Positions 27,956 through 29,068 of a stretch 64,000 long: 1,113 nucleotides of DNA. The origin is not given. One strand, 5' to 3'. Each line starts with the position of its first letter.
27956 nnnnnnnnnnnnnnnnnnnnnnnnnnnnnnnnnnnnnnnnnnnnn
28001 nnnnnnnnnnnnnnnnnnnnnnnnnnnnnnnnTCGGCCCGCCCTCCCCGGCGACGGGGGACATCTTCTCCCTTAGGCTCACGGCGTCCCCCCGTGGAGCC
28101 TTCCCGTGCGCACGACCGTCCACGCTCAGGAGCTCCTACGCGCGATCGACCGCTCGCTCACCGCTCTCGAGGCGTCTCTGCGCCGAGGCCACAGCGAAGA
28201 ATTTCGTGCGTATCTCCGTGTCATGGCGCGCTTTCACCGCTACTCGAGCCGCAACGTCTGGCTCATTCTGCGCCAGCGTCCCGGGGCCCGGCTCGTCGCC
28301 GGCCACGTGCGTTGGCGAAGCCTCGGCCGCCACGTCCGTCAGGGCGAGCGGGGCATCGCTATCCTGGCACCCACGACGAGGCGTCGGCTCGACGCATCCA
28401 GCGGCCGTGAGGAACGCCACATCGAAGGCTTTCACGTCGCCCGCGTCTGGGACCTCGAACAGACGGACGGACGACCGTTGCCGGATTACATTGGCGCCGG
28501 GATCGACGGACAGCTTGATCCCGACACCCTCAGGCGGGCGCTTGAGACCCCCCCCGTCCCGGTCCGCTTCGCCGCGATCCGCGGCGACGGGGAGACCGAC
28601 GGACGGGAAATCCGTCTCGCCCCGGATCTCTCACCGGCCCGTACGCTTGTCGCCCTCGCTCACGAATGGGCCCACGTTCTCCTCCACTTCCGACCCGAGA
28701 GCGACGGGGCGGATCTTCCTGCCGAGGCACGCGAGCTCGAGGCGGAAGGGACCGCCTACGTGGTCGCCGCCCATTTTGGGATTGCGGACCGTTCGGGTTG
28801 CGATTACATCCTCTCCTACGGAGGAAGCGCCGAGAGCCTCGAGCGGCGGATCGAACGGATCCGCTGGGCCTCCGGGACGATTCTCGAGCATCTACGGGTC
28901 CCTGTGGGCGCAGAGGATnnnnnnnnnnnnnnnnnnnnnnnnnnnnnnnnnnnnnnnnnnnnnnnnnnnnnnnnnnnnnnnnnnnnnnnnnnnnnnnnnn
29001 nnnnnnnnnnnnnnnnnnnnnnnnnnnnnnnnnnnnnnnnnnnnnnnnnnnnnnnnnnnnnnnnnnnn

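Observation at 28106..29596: ArdC-like (ssDNA-binding plus HExxH metalloprotease) gene embedded in a chromosomal glycan locus, converging on and overlapping a pglC-like gene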

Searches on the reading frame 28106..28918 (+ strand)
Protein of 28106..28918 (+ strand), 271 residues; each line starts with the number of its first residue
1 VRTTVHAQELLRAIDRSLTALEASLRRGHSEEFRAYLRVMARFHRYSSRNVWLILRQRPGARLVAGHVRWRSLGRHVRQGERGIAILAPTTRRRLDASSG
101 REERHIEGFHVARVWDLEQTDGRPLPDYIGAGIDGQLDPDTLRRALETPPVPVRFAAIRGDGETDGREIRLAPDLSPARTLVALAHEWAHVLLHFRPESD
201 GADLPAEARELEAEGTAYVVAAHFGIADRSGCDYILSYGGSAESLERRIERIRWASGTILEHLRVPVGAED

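Call 16: find_related_loci(query=A2, collection=genome_contigs, flank=8000)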
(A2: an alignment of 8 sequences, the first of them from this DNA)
Query A2 (271 aa) in genome_contigs; peptide patterns used: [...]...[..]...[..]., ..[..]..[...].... (x = any residue, [..] = any of these).
507 stretches matched a pattern; 477 encode a relative of the query (tblastn E <= 1e-3); the best 80 are kept; 80 distinct loci.
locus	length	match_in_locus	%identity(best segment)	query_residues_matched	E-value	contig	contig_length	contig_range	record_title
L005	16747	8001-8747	50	1-252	2e-61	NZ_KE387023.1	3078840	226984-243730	Calidithermus chliarophilus DSM 9957 MeichDRAFT_MCF.3, whole genome shotgun sequence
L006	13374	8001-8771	47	10-267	1e-59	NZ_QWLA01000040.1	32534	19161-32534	Calidithermus roseus strain NBRC 110900 contig_40, whole genome shotgun sequence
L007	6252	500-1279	45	3-263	1e-56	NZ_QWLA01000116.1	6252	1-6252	Calidithermus roseus strain NBRC 110900 contig_116, whole genome shotgun sequence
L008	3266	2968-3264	90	1-99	8e-51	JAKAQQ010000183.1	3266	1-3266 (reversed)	MAG: Proteobacteria bacterium isolate YF2.bin84 NODE_36521_length_3266_cov_1.693214, whole genome shotgun sequence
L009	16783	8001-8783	40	5-267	8e-50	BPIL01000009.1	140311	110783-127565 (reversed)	MAG: Meiothermus sp. KatS3mg071 DNA, contig_6103, whole genome shotgun sequence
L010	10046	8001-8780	42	1-265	1e-47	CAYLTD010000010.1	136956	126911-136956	MAG TPA_asm: uncultured Bifidobacterium sp. isolate binchicken_co276_76 genome assembly, contig: NODE_130_length_136956_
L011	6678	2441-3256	38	1-269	8e-46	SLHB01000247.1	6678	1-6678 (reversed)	MAG: Candidatus Hydrogenedentota bacterium isolate CSSed165cm_129 CSSed16-5cm-53315, whole genome shotgun sequence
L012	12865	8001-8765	41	5-260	9e-46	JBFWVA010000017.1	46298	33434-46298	MAG: Rhodospirillaceae bacterium isolate CA_2019_TPBF_83 NODE_4938_length_46298_cov_8.920145_TPBF, whole genome shotgun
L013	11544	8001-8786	36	3-263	1e-44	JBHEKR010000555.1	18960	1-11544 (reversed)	MAG: Candidatus Hydrogenedentales bacterium isolate bin.359 k141_158841, whole genome shotgun sequence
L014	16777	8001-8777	41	5-264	2e-44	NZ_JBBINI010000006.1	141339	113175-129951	MAG: Meiothermus sp. isolate BQF170218_bin_252 NODE_96_length_141339_cov_10.3488, whole genome shotgun sequence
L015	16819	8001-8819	39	2-260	1e-43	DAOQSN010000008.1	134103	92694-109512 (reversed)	MAG TPA_asm: Phycisphaerae bacterium isolate AMR_MDS_1165 NODE_130_length_134103_cov_12.160763, whole genome shotgun seq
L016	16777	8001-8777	41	5-264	2e-44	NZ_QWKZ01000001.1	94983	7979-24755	Meiothermus luteus strain KCTC 52599 contig_1, whole genome shotgun sequence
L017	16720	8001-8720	44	30-266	5e-43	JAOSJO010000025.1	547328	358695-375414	MAG: Anaerolineae bacterium isolate FR_5 FR-Anaerolineae-1_s6, whole genome shotgun sequence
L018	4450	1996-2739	40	29-266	7e-43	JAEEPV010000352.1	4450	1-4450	MAG: Solobacterium sp. isolate Tb.RUG.32 k141_11761223_flag=1_multi=7.0223_len=4450, whole genome shotgun sequence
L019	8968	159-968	37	2-271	7e-43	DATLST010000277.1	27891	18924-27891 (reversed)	MAG TPA_asm: Candidatus Acidiferrales bacterium isolate SMAG_U13937 k141_338980, whole genome shotgun sequence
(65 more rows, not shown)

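Call 17: search_solved_structures(query=A2, max_evalue=1, show_alignments=2)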
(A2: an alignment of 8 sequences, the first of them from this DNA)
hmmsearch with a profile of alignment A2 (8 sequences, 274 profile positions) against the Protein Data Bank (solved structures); distinct sequences matched with E-value up to 1: 5.
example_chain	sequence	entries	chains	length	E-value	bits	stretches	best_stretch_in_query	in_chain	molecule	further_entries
6sna_A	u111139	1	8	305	4.2e-11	45.8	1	65-261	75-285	ArdC protein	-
6i89_A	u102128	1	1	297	4.3e-11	45.8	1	65-261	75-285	ArdC protein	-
3dte_A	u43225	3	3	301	0.2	14.1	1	159-265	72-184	IrrE protein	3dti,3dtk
9vzy_A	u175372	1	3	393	0.4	13.1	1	151-217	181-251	HTH cro/C1-type domain-containing protein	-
3njc_A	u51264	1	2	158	0.8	12.1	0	192-241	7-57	YSLB protein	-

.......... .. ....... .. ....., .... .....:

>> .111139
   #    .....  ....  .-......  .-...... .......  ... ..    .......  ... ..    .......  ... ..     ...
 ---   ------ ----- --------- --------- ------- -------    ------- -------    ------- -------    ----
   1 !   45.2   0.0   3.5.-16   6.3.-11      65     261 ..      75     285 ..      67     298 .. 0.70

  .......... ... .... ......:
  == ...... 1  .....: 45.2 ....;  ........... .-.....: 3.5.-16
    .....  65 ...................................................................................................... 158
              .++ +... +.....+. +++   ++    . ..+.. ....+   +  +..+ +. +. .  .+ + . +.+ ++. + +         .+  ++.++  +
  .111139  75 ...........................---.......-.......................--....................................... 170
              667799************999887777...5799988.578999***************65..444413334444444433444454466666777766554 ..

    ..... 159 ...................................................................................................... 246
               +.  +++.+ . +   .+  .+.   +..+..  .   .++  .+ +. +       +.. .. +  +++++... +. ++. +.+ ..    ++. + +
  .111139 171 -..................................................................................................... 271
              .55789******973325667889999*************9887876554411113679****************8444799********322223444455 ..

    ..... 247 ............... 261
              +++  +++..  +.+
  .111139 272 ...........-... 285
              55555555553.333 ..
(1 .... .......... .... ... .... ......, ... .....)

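Call 24: search_dna_similar(query=window:28106-28918:+, collection=plasmids, mode=protein, max_rows=15)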
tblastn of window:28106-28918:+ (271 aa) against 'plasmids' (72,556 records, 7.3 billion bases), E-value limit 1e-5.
Records with a match: 1782; places in all: 1886; records where one place covers at least 80% of the query: 1349.
Best place of each record, by identity: <60% 1782.
By first word of the organism name: Enterococcus 336; Lactiplantibacillus 301; Staphylococcus 231; Bacillus 133; Lacticaseibacillus 75; Clostridium 64; Lactococcus 62; Priestia 36; Levilactobacillus 35; Listeria 26; and 134 more.
By predicted mobility (MOB-suite, as given by PLSDB): conjugative 758; mobilizable 666; non-mobilizable 358.
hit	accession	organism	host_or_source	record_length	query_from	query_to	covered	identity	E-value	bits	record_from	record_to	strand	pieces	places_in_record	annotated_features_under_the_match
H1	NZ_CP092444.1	Thermus sp. NEB1569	pure culture,soil from geothermal area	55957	10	249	89%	43.5%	9e-42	159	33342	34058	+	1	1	ArdC-like ssDNA-binding domain-containing protein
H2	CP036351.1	Planctomycetes bacterium K2D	-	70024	2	270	99%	35.7%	1e-36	144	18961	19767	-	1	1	hypothetical protein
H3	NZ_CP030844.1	Acidisarcina polymorpha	cell culture,pine forest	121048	2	263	97%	36.5%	4e-33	134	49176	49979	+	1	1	ArdC-like ssDNA-binding domain-containing protein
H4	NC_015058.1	Granulicella tundricola MP5ACTX9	-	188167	1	271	100%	33.2%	2e-27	118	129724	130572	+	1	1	ArdC family protein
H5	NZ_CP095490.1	Halorientalis marina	cell culture,salt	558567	2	264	97%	34.0%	2e-22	103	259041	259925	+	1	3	ArdC-like ssDNA-binding domain-containing protein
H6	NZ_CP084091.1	Halomicrobium urmianum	cell culture,salt lake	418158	2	271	100%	33.0%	5e-21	100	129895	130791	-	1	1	ImmA/IrrE family metallo-endopeptidase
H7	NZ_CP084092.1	Halomicrobium urmianum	cell culture,salt lake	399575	2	265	97%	33.7%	1e-22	103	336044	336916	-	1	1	ArdC-like ssDNA-binding domain-containing protein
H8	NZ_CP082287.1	Halobaculum roseum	cell culture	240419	2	266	98%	33.4%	2e-21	100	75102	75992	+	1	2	ArdC-like ssDNA-binding domain-containing protein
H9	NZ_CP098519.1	Haloplanus sp. HW8-1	cell culture,salt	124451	2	269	99%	32.8%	4e-22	102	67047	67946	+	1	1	ArdC-like ssDNA-binding domain-containing protein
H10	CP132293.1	Haloferacaceae archaeon XH8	cell culture,Pickle salt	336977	2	261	96%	33.6%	4e-25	111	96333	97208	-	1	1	record has no annotation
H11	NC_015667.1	Halopiger xanaduensis SH-6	sediment of Lake Shangmatala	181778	2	266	98%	32.8%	3e-21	100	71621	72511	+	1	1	ArdC-like ssDNA-binding domain-containing protein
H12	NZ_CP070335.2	Halobacterium sp. BOL4-2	Salt,Salt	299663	2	265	97%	32.9%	5e-21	99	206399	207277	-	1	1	ImmA/IrrE family metallo-endopeptidase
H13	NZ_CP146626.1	Halobacterium salinarum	-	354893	2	265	97%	32.9%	5e-21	99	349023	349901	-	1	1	ImmA/IrrE family metallo-endopeptidase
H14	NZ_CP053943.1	Halorubrum salinarum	soil,single cell,solar salt farm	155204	2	264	97%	33.0%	2e-20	97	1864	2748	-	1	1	ArdC-like ssDNA-binding domain-containing protein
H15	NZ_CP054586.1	Halorubrum sp. CBA1229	solar salt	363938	2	263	97%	33.1%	5e-22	102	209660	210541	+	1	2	ArdC-like ssDNA-binding domain-containing protein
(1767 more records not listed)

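Call 30: find_homologous_proteins(query=A2, max_evalue=1e-10)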
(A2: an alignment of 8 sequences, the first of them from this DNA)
Query A2 (8 sequences) (271 aa, profile of the alignment): 1932 proteins with E <= 1e-10 among 8000 candidates; the best 120 are listed.
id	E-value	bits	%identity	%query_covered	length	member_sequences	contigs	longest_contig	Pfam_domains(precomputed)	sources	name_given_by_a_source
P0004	1.5e-120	420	46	97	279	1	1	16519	PF08401.17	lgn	-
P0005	2.2e-120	419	44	99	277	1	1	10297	PF08401.17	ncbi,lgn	-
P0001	3.3e-120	419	100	100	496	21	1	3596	PF08401.17,PF06114.20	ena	-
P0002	5.9e-118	411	78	100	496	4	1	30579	PF08401.17,PF06114.20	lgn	-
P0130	5.5e-115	401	44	94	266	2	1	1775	PF08401.17,PF06114.20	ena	-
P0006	2.1e-113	396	46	90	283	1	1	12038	PF08401.17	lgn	-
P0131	2.2e-111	390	45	95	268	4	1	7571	PF08401.17,PF06114.20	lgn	-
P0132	1.0e-110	387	46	96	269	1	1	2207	PF08401.17,PF06114.20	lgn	-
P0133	1.2e-110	387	45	95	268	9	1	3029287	PF08401.17,PF06114.20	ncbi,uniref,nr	ncbi:ArdC family protein [Meiothermus ruber]|uniref:ArdC family protein n=1 Tax=Meiothermus ruber Ta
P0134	1.6e-109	383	46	95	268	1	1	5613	PF08401.17,PF06114.20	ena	-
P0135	2.7e-108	379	41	96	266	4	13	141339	PF08401.17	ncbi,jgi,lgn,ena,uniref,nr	ncbi:hypothetical protein Mlute_00022 [Meiothermus luteus]|jgi:hypothetical protein|uniref:N-termina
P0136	3.2e-108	379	45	94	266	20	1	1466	PF08401.17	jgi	-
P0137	5.2e-108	378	45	94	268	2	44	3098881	PF08401.17,PF06114.20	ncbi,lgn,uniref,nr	ncbi:ArdC family protein [Meiothermus ruber]|uniref:DUF1738 domain-containing protein n=1 Tax=Meioth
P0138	3.0e-107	376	44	96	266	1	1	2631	PF08401.17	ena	-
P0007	3.4e-107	376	37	85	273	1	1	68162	PF08401.17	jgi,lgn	-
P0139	8.5e-107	375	50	90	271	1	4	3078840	PF08401.17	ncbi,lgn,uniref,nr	ncbi:ArdC-like ssDNA-binding domain-containing protein [Calidithermus chliarophilus]|uniref:ArdC-lik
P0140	1.2e-106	374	42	94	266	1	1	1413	PF08401.17,PF06114.20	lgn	-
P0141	2.8e-106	373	43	98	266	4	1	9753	PF08401.17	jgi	-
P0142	5.3e-105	369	43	98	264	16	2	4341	PF08401.17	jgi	-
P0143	3.6e-104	366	42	98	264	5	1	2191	PF08401.17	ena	-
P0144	1.9e-102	360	48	96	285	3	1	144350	PF08401.17,PF06114.20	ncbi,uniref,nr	ncbi:ArdC-like ssDNA-binding domain-containing protein [Meiothermus sp. PNK-Is4]|uniref:ArdC-like ss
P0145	2.2e-101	357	44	90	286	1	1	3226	PF08401.17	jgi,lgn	jgi:hypothetical protein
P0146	8.5e-100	352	42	97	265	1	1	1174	PF08401.17,PF06114.20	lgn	-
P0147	9.3e-96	338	43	93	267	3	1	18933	PF08401.17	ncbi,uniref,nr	ncbi:ArdC-like ssDNA-binding domain-containing protein [Meiothermus sp. CFH 77666]|uniref:ArdC-like 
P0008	1.0e-95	338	37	85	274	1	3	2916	PF08401.17,PF06114.20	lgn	-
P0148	8.9e-94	332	40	97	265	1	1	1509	PF08401.17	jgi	jgi:antirestriction protein ArdC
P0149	7.9e-93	329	42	95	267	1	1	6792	PF08401.17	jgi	jgi:antirestriction protein ArdC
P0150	7.9e-90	319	41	97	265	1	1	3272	PF08401.17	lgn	-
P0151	1.8e-83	298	41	90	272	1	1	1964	PF08401.17,PF06114.20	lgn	-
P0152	1.9e-82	295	40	94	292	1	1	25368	PF08401.17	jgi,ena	-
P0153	9.8e-82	292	43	96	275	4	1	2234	PF08401.17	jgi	jgi:antirestriction protein ArdC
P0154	9.0e-81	289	43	91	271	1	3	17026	PF08401.17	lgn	-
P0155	7.2e-80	286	42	97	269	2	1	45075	PF08401.17,PF06114.20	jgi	jgi:antirestriction protein ArdC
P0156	8.5e-80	286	36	96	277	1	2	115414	PF08401.17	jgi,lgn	jgi:antirestriction protein ArdC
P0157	1.0e-79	286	40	96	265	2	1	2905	PF08401.17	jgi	jgi:hypothetical protein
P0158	3.2e-79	284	36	86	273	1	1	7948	PF08401.17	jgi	jgi:antirestriction protein ArdC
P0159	4.5e-79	284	41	100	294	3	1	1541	PF08401.17,PF06114.20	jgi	-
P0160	6.5e-79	283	36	97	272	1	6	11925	PF08401.17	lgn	-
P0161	7.9e-79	283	38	86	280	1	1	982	PF08401.17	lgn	-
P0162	1.3e-78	282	41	93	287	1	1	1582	PF08401.17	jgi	jgi:antirestriction protein ArdC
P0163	1.5e-78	282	40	94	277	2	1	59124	PF08401.17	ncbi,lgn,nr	ncbi:MAG: DUF1738 domain-containing protein [Phycisphaerales bacterium]|nr:DUF1738 domain-containing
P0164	2.6e-78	281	36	93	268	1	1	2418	PF08401.17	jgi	-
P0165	2.9e-78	281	38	96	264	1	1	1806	PF08401.17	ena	-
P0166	3.0e-78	281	40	95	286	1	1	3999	PF08401.17,PF06114.20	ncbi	-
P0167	3.5e-78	281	38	95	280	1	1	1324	PF08401.17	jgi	jgi:antirestriction protein ArdC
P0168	3.8e-78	281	38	95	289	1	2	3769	PF08401.17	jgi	jgi:antirestriction protein ArdC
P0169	4.5e-78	280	39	93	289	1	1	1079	PF08401.17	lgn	-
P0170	5.4e-78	280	38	97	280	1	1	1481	PF08401.17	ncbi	-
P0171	6.7e-78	280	40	95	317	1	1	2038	PF08401.17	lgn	-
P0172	7.7e-78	280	37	96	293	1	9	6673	PF08401.17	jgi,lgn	-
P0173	8.4e-78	279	43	90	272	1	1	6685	PF08401.17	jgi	jgi:antirestriction protein ArdC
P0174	9.7e-78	279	38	86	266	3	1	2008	PF08401.17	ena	-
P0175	1.1e-77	279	39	96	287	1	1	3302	PF08401.17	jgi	jgi:antirestriction protein ArdC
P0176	1.2e-77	279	38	95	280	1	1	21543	PF08401.17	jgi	jgi:antirestriction protein ArdC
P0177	1.3e-77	279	37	95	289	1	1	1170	PF08401.17,PF06114.20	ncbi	-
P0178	1.4e-77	279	39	94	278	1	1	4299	PF08401.17,PF06114.20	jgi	-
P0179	1.5e-77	279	37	94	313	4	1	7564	PF08401.17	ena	-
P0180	1.7e-77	278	38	86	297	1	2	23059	PF08401.17,PF06114.20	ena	-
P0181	1.8e-77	278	38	99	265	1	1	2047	PF08401.17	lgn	-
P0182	1.8e-77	278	39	94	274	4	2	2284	PF08401.17,PF06114.20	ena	-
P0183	2.0e-77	278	37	94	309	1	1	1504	PF08401.17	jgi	jgi:antirestriction protein ArdC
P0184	2.0e-77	278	44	91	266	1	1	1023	PF08401.17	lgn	-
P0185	2.1e-77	278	38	94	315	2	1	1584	PF08401.17,PF06114.20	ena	-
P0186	2.8e-77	278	37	97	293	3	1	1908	PF08401.17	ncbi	-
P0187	3.4e-77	277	43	94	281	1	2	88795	PF08401.17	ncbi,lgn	ncbi:MAG: ArdC-like ssDNA-binding domain-containing protein [Phycisphaerales bacterium]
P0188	3.8e-77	277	39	96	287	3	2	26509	PF08401.17,PF06114.20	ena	-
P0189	4.3e-77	277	41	92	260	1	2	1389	PF08401.17,PF10263.16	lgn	-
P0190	5.2e-77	277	38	94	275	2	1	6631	PF08401.17,PF06114.20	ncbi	-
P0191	5.6e-77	277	38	96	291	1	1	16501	PF08401.17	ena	-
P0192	5.7e-77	277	41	91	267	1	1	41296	PF08401.17,PF06114.20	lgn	-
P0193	6.0e-77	277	40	86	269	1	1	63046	PF08401.17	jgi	jgi:hypothetical protein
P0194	6.0e-77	277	35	97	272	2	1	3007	PF08401.17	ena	-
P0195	6.2e-77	277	40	95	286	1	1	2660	PF08401.17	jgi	jgi:antirestriction protein ArdC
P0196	6.3e-77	277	38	95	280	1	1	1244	PF08401.17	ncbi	-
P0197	6.3e-77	277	35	94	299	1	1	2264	PF08401.17,PF06114.20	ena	-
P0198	6.7e-77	276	41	96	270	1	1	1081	PF08401.17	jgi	jgi:N-terminal domain of anti-restriction factor ArdC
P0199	7.2e-77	276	38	93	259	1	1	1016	PF08401.17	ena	-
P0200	7.4e-77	276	37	95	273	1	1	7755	PF08401.17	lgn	-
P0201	9.1e-77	276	38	96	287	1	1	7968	PF08401.17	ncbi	-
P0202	9.4e-77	276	37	86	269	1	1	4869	PF08401.17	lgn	-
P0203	1.1e-76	276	37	89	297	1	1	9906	PF08401.17,PF06114.20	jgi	jgi:antirestriction protein ArdC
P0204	1.2e-76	276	38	94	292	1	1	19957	PF08401.17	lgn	-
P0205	1.3e-76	275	36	97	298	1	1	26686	PF08401.17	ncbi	-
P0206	1.3e-76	275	36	97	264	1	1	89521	PF08401.17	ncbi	ncbi:ArdC family protein [Chloroflexota bacterium]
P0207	1.7e-76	275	39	91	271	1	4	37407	PF08401.17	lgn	-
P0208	1.8e-76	275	36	95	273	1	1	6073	PF08401.17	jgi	jgi:hypothetical protein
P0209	1.9e-76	275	38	95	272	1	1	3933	PF08401.17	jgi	jgi:hypothetical protein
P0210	2.0e-76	275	37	95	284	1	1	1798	PF08401.17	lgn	-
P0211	2.1e-76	275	40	97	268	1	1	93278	PF08401.17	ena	-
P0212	2.1e-76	275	39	93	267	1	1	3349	PF08401.17,PF06114.20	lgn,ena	-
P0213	2.1e-76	275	37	91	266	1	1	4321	PF08401.17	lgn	-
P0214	2.3e-76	275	40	93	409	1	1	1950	PF08401.17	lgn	-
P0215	2.5e-76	275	38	95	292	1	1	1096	PF08401.17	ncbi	-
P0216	2.5e-76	275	38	97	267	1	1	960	PF08401.17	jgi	jgi:hypothetical protein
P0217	2.8e-76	274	40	96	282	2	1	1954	PF08401.17,PF06114.20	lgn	-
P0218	3.0e-76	274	40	97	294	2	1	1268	PF08401.17,PF06114.20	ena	-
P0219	3.0e-76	274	38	86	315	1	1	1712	PF08401.17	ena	-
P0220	3.2e-76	274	41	96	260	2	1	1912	PF08401.17,PF06114.20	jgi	jgi:hypothetical protein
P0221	3.6e-76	274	40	91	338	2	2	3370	PF08401.17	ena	-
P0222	3.6e-76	274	37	97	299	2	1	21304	PF08401.17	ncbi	-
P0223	3.7e-76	274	39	89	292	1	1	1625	PF08401.17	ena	-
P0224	4.4e-76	274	38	93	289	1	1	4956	PF08401.17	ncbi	-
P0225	4.6e-76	274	39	94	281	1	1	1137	PF08401.17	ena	-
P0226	4.6e-76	274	40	87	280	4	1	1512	PF08401.17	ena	-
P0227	4.8e-76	274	40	96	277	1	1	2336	PF08401.17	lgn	-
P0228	4.8e-76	274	40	85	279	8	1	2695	PF08401.17,PF06114.20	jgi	-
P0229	4.8e-76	274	38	96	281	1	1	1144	PF08401.17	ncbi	-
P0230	5.5e-76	273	37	94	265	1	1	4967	PF08401.17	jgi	jgi:antirestriction protein ArdC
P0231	6.2e-76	273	40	91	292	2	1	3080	PF08401.17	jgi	-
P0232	6.4e-76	273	38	94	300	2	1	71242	PF08401.17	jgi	jgi:antirestriction protein ArdC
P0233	6.5e-76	273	39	88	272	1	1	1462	PF08401.17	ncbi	-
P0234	7.3e-76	273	39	96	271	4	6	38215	PF08401.17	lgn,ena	-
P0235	7.5e-76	273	40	93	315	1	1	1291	PF08401.17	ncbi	-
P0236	7.5e-76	273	38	98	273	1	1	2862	PF08401.17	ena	-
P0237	7.6e-76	273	39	87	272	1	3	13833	PF08401.17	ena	-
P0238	8.1e-76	273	39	97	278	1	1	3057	PF08401.17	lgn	-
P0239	8.2e-76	273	40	86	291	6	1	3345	PF08401.17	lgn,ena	-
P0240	8.4e-76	273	36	96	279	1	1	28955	PF08401.17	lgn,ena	-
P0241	8.6e-76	273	37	95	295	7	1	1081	PF08401.17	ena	-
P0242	8.6e-76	273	38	96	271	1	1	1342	PF08401.17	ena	-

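Call 56: search_protein_families(library=ncbifam, proteins=[window:28106-28918:+], max_evalue=0.001)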
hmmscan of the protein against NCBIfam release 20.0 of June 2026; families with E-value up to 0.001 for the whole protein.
window:28106-28918:+ (271 aa): 0 families

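Call 58: search_protein_families(library=phrogs, proteins=[window:28106-28918:+], max_evalue=0.001)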
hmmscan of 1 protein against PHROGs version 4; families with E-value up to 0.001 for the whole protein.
window:28106-28918:+ (271 aa): 1 family
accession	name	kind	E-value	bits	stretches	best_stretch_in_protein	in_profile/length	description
phrog_7245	-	moron, auxiliary metabolic gene and host takeover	3.1e-10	40.8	1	35-124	42-140/324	anti-restriction protein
